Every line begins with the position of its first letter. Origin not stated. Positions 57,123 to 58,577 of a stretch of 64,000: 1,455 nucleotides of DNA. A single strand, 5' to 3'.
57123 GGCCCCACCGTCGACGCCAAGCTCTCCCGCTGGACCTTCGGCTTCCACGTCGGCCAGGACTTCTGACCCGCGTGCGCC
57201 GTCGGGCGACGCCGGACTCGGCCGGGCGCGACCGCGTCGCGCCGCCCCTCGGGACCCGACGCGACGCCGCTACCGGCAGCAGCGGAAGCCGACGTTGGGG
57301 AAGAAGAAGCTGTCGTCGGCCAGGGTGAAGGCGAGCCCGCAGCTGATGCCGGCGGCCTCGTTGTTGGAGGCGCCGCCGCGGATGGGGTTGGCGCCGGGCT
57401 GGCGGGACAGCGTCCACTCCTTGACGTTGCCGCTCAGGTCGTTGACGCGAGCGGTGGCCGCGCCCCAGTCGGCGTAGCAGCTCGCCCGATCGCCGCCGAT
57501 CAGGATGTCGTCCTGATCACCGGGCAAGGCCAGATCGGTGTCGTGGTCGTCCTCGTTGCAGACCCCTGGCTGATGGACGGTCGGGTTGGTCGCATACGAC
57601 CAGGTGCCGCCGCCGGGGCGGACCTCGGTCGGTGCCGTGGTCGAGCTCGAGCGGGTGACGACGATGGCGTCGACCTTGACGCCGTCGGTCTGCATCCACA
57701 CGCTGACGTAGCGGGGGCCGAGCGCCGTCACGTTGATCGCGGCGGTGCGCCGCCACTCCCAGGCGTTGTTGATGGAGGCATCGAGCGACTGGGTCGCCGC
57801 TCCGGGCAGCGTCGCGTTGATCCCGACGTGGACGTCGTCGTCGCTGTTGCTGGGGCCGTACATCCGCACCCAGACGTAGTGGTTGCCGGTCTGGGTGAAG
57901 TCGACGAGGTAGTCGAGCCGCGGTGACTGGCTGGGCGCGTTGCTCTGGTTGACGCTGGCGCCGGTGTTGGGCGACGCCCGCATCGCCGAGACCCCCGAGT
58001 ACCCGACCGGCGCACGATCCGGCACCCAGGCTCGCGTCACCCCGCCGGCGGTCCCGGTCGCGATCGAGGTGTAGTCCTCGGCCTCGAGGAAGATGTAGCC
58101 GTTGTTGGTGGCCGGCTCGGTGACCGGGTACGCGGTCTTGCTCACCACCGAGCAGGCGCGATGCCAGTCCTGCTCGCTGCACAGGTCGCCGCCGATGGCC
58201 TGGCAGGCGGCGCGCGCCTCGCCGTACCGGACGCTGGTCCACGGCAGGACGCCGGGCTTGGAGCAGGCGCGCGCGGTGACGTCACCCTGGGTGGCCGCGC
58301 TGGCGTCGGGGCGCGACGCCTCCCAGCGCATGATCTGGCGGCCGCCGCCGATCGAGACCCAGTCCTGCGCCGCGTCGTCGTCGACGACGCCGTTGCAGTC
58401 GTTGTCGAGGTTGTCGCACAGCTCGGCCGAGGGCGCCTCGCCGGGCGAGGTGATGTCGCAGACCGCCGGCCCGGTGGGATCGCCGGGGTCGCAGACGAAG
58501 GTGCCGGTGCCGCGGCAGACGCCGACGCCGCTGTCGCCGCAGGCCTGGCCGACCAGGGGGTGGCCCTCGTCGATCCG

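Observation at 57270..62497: Translationally coupled pair of giant Cys-rich surface proteins: VWA/MYXO-CTERM adhesin-like protein plus FGE-domain lipoprotein sharing the same '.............' modules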

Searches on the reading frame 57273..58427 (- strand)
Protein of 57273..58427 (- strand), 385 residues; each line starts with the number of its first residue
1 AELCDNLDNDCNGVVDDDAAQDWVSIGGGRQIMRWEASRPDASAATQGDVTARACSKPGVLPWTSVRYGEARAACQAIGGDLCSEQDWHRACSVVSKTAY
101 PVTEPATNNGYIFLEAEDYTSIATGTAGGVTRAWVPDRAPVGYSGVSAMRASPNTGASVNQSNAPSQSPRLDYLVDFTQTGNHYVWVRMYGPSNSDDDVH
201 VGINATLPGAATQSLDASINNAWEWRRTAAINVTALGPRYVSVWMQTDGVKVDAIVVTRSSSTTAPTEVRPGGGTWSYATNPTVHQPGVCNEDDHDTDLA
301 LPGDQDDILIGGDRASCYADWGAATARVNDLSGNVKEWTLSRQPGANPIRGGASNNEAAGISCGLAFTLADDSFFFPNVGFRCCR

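Call 6: find_homologous_proteins(query=window:57273-58427:-)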
Query seq(385 aa) (385 aa): 285 proteins with E <= 0.001 among 5101 candidates; the best 120 are listed.
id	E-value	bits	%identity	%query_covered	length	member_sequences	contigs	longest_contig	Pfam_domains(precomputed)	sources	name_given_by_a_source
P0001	3.6e-172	591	68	100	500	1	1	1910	PF11617.14,PF17829.8,PF03781.23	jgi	jgi:hypothetical protein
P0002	8.7e-158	544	61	100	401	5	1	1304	PF03781.23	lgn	-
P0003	3.7e-139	482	66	85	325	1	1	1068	PF03781.23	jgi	jgi:hypothetical protein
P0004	8.7e-127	442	60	85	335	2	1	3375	-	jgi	jgi:hypothetical protein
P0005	5.9e-125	436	56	54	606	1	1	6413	PF11617.14,PF03781.23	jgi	jgi:hypothetical protein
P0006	3.0e-112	394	54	86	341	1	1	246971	-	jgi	jgi:hypothetical protein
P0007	6.9e-108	379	53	85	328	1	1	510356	PF03781.23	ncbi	-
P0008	4.5e-107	377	50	100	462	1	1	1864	PF11617.14,PF03781.23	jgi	jgi:hypothetical protein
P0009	4.7e-105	370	53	88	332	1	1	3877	PF17829.8,PF03781.23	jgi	jgi:hypothetical protein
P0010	5.4e-105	370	49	100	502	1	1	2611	PF11617.14,PF03781.23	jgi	-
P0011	9.7e-105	369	47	97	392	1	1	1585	PF03781.23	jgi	jgi:hypothetical protein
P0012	7.7e-104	366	52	92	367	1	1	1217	PF17829.8,PF03781.23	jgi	jgi:hypothetical protein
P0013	2.8e-103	364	68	62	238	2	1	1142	-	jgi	jgi:hypothetical protein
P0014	2.0e-101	358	50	95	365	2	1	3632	PF03781.23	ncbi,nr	ncbi:MAG: hypothetical protein H0X17_15265, partial [Deltaproteobacteria bacterium]|nr:hypothetical 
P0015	2.8e-100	354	45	100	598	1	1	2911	PF11617.14,PF03781.23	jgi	jgi:hypothetical protein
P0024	7.9e-92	327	43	100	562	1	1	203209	PF11617.14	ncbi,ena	-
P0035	1.3e-78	283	43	84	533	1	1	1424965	PF17829.8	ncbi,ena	-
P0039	6.2e-71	258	41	90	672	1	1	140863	PF11617.14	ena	-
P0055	4.9e-54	202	54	29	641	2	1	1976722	PF11617.14,PF03781.23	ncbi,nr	ncbi:MAG: SUMF1/EgtB/PvdO family nonheme iron enzyme [Sandaracinaceae bacterium]|nr:SUMF1/EgtB/PvdO 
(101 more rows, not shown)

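Call 10: find_encoding_contigs(protein=P0007, flank=8000, max_places=2)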
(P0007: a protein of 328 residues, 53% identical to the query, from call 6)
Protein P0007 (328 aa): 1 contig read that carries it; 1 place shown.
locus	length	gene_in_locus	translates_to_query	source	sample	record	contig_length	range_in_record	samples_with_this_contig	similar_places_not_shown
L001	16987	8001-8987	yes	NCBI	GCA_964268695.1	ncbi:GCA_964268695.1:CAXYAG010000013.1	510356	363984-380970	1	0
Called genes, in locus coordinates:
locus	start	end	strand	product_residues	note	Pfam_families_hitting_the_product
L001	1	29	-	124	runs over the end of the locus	PF11259:DUF3060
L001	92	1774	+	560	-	PF02771:Acyl-CoA_dh_N, PF02770:Acyl-CoA_dh_M, PF00441:Acyl-CoA_dh_1, PF08028:Acyl-CoA_dh_2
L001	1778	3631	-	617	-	PF01627:Hpt, PF02518:HATPase_c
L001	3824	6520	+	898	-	PF11617:Cu-binding_MopE (faint)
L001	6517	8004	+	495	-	PF11617:Cu-binding_MopE (weak)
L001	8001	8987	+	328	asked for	PF03781:FGE-sulfatase (faint)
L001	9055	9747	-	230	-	-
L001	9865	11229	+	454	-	PF01425:Amidase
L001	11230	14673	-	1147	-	PF03412:Peptidase_C39 (weak), PF13529:Peptidase_C39_2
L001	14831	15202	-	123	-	-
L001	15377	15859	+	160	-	PF03942:DTW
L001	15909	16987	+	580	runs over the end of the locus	PF00672:HAMP, PF26769:HAMP_PhoQ (weak), PF07228:SpoIIE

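Call 11: find_encoding_contigs(protein=P0024, flank=8000, max_places=2)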
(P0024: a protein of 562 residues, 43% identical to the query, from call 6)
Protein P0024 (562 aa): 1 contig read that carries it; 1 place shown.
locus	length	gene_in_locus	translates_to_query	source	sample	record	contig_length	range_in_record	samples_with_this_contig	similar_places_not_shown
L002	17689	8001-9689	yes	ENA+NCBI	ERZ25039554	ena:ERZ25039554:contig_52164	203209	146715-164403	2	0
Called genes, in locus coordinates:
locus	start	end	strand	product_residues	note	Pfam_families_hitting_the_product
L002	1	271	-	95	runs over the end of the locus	-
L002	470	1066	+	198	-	PF00132:Hexapep, PF14602:Hexapep_2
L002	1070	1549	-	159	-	PF00571:CBS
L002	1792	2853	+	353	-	-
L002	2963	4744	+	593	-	PF16862:Glyco_hydro_79C (weak)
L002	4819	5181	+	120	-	-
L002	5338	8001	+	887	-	-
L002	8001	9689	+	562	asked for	PF11617:Cu-binding_MopE (faint)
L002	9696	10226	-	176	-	PF04116:FA_hydroxylase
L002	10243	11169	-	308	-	PF13353:Fer4_12 (weak), PF00037:Fer4 (weak), PF12837:Fer4_6 (weak), PF13237:Fer4_10, PF12838:Fer4_7, PF13187:Fer4_9 (weak), PF14697:Fer4_21 (weak), PF04055:Radical_SAM, +1 more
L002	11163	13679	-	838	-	PF02901:PFL-like, PF01228:Gly_radical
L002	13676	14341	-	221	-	PF00440:TetR_N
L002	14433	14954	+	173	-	-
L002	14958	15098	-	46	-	-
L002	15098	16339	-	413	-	PF04116:FA_hydroxylase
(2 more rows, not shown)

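Call 12: find_encoding_contigs(protein=P0035, flank=8000, max_places=2)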
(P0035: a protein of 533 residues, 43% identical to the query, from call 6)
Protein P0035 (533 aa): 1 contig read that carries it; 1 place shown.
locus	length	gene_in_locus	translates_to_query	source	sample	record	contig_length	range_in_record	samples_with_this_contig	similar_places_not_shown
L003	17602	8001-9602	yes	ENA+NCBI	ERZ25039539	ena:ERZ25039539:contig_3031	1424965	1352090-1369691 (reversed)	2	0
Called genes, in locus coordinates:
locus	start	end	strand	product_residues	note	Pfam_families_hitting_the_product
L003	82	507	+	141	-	PF03881:Fructosamin_kin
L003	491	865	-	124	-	PF11259:DUF3060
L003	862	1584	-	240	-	PF11259:DUF3060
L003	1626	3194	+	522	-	PF02771:Acyl-CoA_dh_N, PF02770:Acyl-CoA_dh_M, PF00441:Acyl-CoA_dh_1, PF08028:Acyl-CoA_dh_2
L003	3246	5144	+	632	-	-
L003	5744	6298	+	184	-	-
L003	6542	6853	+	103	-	-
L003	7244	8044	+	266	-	PF11617:Cu-binding_MopE (weak)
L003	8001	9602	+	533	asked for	PF17829:GH115_C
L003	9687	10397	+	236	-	PF03942:DTW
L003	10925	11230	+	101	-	PF00672:HAMP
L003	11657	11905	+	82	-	PF07228:SpoIIE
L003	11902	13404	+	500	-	PF23914:TPR_CcmH_CycH (faint), PF12895:ANAPC3 (faint), PF13371:TPR_9 (faint), PF00515:TPR_1 (faint), PF07719:TPR_2 (faint), PF13181:TPR_8 (faint), PF13432:TPR_16, PF14559:TPR_19 (weak), +4 more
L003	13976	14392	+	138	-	-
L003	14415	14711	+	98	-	-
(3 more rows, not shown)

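Call 13: find_encoding_contigs(protein=P0055, flank=8000, max_places=2)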
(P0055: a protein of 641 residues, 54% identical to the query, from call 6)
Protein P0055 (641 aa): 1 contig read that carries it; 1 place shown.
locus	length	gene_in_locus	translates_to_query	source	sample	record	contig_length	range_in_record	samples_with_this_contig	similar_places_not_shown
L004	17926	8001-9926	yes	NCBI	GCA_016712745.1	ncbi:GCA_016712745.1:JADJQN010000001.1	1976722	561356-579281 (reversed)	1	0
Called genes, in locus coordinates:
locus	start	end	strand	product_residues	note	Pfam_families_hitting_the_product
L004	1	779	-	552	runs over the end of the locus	PF01642:MM_CoA_mutase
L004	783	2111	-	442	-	PF05157:MshEN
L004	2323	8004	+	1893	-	-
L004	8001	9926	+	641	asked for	PF11617:Cu-binding_MopE (faint), PF03781:FGE-sulfatase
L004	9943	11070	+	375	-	PF00155:Aminotran_1_2 (weak), PF00266:Aminotran_5, PF01041:DegT_DnrJ_EryC1 (weak)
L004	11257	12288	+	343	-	PF03054:tRNA_Me_trans, PF20259:tRNA_Me_trans_M, PF20258:tRNA_Me_trans_C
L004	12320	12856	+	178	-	-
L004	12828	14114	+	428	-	PF00398:RrnaAD (weak), PF02475:TRM5-TYW2_MTfase (weak), PF05175:MTS, PF05958:tRNA_U5-meth_tr, PF03602:Cons_hypoth95, PF13649:Methyltransf_25 (weak), PF13847:Methyltransf_31 (weak)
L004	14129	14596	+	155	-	PF22811:Zn_ribbon_NrdR, PF03477:ATP-cone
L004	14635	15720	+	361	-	PF00383:dCMP_cyt_deam_1, PF14437:MafB19-deam, PF01872:RibD_C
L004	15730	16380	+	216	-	PF00677:Lum_binding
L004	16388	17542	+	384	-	PF00926:DHBP_synthase, PF00925:GTP_cyclohydro2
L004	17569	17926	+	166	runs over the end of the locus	PF00885:DMRL_synthase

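Call 14: find_encoding_contigs(protein=P0039, flank=8000, max_places=2)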
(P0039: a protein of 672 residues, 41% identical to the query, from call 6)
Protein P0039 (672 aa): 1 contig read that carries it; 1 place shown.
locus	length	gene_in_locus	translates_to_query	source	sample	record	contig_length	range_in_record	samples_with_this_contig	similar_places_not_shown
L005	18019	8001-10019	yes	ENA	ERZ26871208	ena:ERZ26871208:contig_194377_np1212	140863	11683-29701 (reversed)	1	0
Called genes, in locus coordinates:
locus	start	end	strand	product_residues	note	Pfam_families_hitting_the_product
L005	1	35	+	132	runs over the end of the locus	PF01451:LMWPc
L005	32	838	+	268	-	PF03881:Fructosamin_kin, PF01636:APH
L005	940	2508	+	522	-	PF02771:Acyl-CoA_dh_N, PF02770:Acyl-CoA_dh_M, PF00441:Acyl-CoA_dh_1, PF08028:Acyl-CoA_dh_2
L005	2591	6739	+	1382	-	PF11617:Cu-binding_MopE (faint)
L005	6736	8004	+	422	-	-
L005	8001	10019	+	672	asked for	PF11617:Cu-binding_MopE (faint)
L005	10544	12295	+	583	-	-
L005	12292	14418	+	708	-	PF07715:Plug, PF00593:TonB_dep_Rec_b-barrel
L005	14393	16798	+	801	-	PF23914:TPR_CcmH_CycH (weak), PF00515:TPR_1 (faint), PF07719:TPR_2 (faint), PF13181:TPR_8 (faint), PF13414:TPR_11 (faint), PF13424:TPR_12 (faint), PF13432:TPR_16 (weak), PF13432:TPR_16 (weak), +4 more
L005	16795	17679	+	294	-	PF12974:Phosphonate-bd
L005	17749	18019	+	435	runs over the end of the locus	-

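Call 20: predict_structure(alignment_id=A1)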
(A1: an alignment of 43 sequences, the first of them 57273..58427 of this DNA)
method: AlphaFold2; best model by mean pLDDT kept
length: 385 residues; sequences in the alignment: 43
mean_pLDDT: 88.1   pTM: 0.87
mean pLDDT of the five models: 88.1, 87.3, 86.1, 77.6, 76.9
residues with pLDDT >= 90: 218; 70-90: 136; 50-70: 31; < 50: 0
segments of 3 or more residues with pLDDT < 50: none
pLDDT, mean of each block of 10 residues (from residue 1): 77 79 87 80 67 69 78 88 92 92 96 97 96 94 94 95 98 98 98 94 98 96 97 98 97 98 97 91 88 70 71 83 80 80 89 76 87 79 90
secondary structure, 60 per line:
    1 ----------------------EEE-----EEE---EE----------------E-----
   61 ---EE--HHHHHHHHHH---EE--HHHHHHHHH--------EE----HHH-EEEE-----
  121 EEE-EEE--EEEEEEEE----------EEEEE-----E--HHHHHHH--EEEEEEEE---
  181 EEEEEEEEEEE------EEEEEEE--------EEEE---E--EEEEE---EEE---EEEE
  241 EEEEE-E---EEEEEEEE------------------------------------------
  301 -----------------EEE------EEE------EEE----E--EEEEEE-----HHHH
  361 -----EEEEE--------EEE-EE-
elements in order: E23-25 E31-33 H68-77 H85-93 E112-115 E121-123 E125-127 E130-137 E148-152 H161-167 E170-177 E181-191 E198-204 E213-216 E223-227 E231-233 E237-245 E251-258 E318-320 E327-329 E336-338 E346-351 H357-360 E366-370 E379-381

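Call 27: find_related_loci(query=A1, collection=genome_contigs, flank=7000)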
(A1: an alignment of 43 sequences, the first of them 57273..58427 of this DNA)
Query A1 (385 aa) in genome_contigs; peptide patterns used: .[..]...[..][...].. (x = any residue, [..] = any of these).
600 stretches matched a pattern (row limit reached: there are more); 63 encode a relative of the query (tblastn E <= 1e-3); 63 distinct loci.
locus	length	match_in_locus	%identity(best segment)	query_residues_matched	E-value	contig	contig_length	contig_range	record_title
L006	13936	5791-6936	66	2-385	2e-164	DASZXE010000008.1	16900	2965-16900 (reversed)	MAG TPA_asm: Kofleriaceae bacterium isolate SMAG_U6175 k141_114497, whole genome shotgun sequence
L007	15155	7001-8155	66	2-381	3e-163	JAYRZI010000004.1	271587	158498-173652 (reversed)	MAG: Haliangiales bacterium isolate EBPR_s472bin.6 NODE_43_length_271587_cov_7.639490, whole genome shotgun sequence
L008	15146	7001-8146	52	2-385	8e-124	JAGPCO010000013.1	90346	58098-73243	MAG: Kofleriaceae bacterium isolate Gw_SlAct_bin_279 Gw_SlAct_345_length_90346_cov_7.935701, whole genome shotgun sequen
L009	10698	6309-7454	49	2-385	8e-110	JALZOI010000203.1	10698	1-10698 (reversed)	MAG: Myxococcota bacterium isolate MSU bin107 SD1459_NODE_1499_length_10698_cov_2.861035, whole genome shotgun sequence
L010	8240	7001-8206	51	1-385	3e-109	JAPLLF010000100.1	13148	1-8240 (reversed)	MAG: Proteobacteria bacterium isolate LacPavin_0920_WC57_MAG_70_8 LacPavin_0920_WC57_scaffold_275183, whole genome shotg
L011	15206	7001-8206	49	2-385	2e-102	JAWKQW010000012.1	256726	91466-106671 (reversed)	MAG: Kofleriaceae bacterium isolate ABC1.190 ABC1.190.fa-12, whole genome shotgun sequence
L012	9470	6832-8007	47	2-385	1e-102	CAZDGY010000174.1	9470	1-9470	MAG TPA_asm: uncultured Kofleriaceae bacterium isolate binchicken_co54_137 genome assembly, contig: NODE_13168_length_94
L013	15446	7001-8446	46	2-385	9e-87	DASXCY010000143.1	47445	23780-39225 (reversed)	MAG TPA_asm: Kofleriaceae bacterium isolate SMAG_U5072 k141_1785009, whole genome shotgun sequence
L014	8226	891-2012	39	4-385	1e-61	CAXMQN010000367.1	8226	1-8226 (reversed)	MAG: uncultured Haliangium sp. isolate 07C-BC-St05_bin.10.orig genome assembly, contig: k141_580375, whole genome shotgu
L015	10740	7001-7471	50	223-385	1e-43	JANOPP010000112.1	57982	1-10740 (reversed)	MAG: Myxococcales bacterium isolate VAR_4_metabat_47_sub VAR_4_k141_4051637, whole genome shotgun sequence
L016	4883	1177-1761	45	1-192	4e-43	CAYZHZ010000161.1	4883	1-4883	MAG TPA_asm: uncultured Salinibacterium sp. isolate SRP329715_co2_342 genome assembly, contig: NODE_29948_length_4883_co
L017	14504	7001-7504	46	218-385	5e-38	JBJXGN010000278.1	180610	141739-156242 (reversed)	MAG: Kofleriaceae bacterium isolate F1F2.bin.256 k127_9815260, whole genome shotgun sequence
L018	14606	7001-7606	41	1-193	3e-36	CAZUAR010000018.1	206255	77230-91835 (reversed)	MAG TPA_asm: uncultured Kofleriaceae bacterium isolate binchicken_co242_106 genome assembly, contig: NODE_207_length_206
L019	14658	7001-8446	40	1-381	2e-67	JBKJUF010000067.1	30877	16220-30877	MAG: Kofleriaceae bacterium isolate ant_bin.650 k117_3503967, whole genome shotgun sequence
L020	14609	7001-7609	50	23-384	4e-26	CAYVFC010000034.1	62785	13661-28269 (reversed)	MAG TPA_asm: uncultured Sandaracinaceae bacterium isolate binchicken_co178_212 genome assembly, contig: NODE_865_length_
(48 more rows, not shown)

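Call 32: search_protein_families(library=pfam, proteins=[window:57273-58367:-], max_evalue=10)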
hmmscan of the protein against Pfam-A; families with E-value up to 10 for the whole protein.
window:57273-58367:- (365 aa): 2 families
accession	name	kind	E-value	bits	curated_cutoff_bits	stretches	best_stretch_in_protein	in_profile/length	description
PF17829.7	GH115_C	-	4.3e-06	27.1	24.1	1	88-239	5-160/172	Glycosyl hydrolase family 115 C-terminal domain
PF03781.23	FGE-sulfatase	-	1.8e-05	25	23.3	2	35-89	85-140/255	Sulfatase-modifying factor enzyme 1-like domain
